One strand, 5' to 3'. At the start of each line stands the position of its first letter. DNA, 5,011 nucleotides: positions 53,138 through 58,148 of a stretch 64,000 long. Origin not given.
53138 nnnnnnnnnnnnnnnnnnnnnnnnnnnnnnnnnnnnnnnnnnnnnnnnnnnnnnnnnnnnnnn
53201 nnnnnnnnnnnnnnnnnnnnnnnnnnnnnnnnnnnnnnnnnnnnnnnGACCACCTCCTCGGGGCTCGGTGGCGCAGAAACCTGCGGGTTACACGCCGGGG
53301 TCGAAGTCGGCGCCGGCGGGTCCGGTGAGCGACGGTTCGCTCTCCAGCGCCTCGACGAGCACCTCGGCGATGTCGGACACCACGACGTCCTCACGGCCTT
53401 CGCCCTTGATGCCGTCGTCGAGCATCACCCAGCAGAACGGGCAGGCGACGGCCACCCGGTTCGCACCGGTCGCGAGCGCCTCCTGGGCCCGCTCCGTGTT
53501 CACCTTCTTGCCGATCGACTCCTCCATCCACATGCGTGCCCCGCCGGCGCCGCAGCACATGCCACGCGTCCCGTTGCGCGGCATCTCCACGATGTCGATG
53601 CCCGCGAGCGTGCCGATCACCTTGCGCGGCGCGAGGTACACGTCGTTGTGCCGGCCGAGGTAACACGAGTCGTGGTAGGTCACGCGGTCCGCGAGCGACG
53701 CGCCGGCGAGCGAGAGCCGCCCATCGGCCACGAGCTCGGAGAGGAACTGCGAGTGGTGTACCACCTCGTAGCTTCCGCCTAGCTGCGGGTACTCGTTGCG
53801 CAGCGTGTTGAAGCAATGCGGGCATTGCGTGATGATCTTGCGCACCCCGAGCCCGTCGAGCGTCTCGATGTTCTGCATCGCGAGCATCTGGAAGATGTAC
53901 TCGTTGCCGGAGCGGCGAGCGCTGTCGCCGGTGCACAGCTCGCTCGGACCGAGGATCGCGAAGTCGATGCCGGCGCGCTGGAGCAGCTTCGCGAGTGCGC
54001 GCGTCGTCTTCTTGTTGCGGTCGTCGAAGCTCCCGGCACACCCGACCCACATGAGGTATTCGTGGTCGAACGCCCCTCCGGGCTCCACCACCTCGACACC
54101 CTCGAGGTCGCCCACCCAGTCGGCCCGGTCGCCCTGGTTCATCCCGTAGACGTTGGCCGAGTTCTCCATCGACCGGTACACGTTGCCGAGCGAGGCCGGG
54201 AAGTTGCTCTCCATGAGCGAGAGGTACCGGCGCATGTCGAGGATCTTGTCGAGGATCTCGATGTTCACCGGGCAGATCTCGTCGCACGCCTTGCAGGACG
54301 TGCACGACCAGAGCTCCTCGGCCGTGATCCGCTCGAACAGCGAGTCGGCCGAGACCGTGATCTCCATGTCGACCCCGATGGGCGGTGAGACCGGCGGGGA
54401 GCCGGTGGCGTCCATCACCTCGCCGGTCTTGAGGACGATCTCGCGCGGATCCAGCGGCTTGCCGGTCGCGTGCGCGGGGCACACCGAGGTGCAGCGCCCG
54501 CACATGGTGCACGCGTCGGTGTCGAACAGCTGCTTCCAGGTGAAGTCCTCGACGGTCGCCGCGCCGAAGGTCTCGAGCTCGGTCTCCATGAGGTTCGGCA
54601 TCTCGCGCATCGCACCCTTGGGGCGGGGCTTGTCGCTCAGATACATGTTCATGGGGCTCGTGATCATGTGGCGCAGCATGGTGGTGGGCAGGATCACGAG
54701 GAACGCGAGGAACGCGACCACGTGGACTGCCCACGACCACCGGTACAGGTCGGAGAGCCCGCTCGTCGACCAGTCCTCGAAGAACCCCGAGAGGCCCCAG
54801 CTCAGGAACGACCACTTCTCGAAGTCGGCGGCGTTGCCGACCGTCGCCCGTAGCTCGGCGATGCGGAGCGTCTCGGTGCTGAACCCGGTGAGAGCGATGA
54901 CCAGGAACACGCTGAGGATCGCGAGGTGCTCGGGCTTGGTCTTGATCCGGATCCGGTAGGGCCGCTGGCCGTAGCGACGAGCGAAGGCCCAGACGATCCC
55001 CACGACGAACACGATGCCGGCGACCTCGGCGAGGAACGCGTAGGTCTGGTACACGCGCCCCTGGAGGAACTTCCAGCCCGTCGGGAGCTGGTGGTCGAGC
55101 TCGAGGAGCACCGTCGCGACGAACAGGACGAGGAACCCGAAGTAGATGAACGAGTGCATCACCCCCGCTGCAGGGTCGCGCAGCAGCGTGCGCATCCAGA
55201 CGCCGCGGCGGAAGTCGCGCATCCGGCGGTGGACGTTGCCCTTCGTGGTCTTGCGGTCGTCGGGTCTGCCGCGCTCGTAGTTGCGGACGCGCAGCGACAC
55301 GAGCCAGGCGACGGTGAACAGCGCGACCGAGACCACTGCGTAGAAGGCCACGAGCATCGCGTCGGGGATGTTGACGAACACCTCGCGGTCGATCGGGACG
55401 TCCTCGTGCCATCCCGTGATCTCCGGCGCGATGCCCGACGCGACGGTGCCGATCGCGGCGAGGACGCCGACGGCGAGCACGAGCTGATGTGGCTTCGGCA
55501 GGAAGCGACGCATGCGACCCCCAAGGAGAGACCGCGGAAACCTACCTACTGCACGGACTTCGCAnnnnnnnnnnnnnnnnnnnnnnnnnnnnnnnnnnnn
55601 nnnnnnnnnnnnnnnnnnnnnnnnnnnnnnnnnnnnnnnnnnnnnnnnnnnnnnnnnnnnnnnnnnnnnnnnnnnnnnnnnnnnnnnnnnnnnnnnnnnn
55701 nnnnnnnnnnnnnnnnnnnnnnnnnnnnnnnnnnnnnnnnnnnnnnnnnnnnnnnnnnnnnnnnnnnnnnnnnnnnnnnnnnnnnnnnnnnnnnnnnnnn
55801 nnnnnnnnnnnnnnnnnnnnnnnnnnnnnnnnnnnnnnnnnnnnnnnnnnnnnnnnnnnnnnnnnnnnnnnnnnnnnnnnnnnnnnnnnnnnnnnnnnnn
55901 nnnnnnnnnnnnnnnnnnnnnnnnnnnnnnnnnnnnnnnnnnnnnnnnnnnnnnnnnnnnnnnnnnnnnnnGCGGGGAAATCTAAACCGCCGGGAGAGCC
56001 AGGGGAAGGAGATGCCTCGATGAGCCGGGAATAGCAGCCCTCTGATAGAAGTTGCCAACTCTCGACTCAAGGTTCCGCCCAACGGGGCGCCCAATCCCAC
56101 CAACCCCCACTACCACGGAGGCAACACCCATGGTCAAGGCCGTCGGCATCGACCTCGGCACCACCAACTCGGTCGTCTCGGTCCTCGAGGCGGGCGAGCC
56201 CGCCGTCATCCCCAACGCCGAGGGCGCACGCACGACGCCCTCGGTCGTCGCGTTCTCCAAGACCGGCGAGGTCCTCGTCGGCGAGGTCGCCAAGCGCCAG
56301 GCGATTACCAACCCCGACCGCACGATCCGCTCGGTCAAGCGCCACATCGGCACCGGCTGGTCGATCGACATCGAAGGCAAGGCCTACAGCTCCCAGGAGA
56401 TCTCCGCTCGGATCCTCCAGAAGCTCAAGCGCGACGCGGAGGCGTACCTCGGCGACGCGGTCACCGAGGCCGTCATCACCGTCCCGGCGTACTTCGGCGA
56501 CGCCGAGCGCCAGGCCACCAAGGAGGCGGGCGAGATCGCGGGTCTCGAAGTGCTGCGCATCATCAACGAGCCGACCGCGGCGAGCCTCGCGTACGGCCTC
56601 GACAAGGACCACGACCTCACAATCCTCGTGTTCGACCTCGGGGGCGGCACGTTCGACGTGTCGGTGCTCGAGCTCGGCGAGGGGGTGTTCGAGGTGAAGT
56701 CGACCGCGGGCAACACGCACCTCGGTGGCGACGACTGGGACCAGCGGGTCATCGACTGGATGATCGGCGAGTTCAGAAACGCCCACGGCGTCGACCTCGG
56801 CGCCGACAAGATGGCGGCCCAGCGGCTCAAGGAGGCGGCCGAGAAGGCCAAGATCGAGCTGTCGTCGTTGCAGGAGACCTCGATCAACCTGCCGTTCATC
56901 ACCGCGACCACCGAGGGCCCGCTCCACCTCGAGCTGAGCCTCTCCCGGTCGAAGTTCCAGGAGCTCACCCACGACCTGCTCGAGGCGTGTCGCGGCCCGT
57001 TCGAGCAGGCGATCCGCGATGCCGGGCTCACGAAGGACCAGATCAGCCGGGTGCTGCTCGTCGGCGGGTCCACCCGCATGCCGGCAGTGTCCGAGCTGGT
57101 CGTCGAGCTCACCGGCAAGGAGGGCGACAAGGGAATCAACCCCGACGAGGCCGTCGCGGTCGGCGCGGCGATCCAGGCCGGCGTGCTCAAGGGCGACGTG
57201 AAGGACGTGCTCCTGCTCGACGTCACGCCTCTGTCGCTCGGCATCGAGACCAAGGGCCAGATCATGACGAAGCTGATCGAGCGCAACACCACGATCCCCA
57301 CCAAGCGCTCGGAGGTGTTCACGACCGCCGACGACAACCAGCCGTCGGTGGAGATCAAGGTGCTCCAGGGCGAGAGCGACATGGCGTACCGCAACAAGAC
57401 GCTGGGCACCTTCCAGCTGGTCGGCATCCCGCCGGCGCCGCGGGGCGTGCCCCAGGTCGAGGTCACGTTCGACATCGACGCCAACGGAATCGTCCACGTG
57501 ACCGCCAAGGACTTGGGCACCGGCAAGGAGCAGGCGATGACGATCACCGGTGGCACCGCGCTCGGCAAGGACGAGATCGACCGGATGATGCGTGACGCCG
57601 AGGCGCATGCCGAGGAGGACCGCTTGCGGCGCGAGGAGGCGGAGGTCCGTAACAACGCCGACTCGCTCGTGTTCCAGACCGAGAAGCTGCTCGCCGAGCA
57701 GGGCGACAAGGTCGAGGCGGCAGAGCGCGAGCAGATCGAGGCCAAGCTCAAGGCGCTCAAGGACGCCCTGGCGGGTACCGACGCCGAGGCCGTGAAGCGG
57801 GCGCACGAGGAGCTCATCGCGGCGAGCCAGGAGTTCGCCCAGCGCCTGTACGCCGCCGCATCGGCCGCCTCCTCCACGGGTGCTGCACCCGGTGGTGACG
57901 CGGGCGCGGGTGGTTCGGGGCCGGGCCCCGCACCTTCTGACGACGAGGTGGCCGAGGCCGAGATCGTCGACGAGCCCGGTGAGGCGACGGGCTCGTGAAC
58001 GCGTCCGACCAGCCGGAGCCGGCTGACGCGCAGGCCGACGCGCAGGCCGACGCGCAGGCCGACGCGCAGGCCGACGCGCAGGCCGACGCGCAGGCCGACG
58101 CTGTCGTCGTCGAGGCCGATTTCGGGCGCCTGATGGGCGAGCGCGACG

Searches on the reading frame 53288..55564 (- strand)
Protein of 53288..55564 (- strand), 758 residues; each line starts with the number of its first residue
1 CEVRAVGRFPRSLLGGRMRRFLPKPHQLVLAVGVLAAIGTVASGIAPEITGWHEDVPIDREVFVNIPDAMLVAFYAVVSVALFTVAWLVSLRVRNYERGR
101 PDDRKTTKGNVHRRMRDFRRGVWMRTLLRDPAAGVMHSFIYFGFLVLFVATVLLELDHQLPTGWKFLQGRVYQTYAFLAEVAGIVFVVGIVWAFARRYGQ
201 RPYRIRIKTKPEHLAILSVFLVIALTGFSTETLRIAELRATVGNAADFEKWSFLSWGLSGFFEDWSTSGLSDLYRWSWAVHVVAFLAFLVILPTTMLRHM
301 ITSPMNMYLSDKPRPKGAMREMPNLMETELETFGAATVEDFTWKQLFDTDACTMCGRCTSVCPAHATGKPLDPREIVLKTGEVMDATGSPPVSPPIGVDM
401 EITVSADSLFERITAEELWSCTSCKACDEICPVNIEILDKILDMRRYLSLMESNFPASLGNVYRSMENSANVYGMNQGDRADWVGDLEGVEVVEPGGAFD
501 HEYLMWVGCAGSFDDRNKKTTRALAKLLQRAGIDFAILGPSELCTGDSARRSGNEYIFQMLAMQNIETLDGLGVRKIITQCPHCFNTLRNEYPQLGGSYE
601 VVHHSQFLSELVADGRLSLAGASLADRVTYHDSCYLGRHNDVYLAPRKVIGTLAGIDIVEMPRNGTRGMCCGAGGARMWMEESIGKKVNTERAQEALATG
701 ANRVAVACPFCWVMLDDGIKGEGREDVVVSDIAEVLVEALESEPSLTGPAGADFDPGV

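Call 60: search_protein_families(library=pfam, proteins=[window:53288-55564:-], max_evalue=0.00001)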
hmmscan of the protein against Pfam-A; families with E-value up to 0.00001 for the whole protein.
window:53288-55564:- (758 aa): 10 families
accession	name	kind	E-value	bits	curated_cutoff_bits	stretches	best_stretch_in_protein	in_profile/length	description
PF02754.22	CCG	-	5.7e-36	122.9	20.6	2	628-716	1-85/85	Cysteine-rich domain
PF13183.11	Fer4_8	-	5.1e-10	40.2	27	1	350-435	3-68/68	4Fe-4S dicluster domain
PF13187.11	Fer4_9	-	2.9e-09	37.3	27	1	351-434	1-50/52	4Fe-4S dicluster domain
PF00037.32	Fer4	-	1.2e-07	31.6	21.1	0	347-366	3-22/24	4Fe-4S binding domain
PF12838.12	Fer4_7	-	1.3e-07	32.4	27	0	346-366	32-52/52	4Fe-4S dicluster domain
PF12797.12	Fer4_2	-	2e-07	31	24.5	1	343-364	1-22/22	4Fe-4S binding domain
PF13237.11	Fer4_10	-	4.6e-07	30.1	25.5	1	347-432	4-53/53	4Fe-4S dicluster domain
PF02665.19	Nitrate_red_gam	-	6.9e-07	29.6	22.9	1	168-310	79-208/217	Nitrate reductase gamma subunit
PF13534.11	Fer4_17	-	4.7e-06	27.5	22.2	0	312-365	19-59/61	4Fe-4S dicluster domain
PF13484.11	Fer4_16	-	4.8e-06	27.7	30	0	352-434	2-66/66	4Fe-4S double cluster binding domain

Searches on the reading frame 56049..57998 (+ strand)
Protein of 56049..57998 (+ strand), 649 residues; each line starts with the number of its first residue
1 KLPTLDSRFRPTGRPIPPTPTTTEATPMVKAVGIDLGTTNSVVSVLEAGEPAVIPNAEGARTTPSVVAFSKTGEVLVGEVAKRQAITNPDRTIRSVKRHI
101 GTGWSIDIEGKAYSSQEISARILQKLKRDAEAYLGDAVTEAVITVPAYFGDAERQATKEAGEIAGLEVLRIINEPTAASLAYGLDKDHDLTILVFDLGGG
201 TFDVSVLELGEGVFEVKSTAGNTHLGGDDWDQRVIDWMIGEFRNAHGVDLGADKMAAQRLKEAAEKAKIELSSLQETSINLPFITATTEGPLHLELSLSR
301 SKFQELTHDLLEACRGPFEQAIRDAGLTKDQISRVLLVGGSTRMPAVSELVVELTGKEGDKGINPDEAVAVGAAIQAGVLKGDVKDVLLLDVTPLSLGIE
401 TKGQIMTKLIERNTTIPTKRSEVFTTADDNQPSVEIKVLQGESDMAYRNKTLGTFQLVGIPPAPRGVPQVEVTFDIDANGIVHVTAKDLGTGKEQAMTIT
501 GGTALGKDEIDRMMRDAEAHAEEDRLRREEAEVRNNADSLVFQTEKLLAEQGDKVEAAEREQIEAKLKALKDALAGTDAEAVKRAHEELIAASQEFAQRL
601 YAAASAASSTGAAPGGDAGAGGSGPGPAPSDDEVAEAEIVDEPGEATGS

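Call 60: search_protein_families(library=pfam, proteins=[window:56049-57998:+], max_evalue=0.00001)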
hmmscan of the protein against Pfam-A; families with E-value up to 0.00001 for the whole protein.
window:56049-57998:+ (649 aa): 2 families
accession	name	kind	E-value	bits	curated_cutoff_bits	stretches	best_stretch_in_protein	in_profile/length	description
PF00012.26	HSP70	-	4.4e-240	798.4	20.6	1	31-601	1-598/599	Hsp70 protein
PF06723.19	MreB_Mbl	-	2.8e-19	69.6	27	1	30-375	2-317/327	MreB/Mbl protein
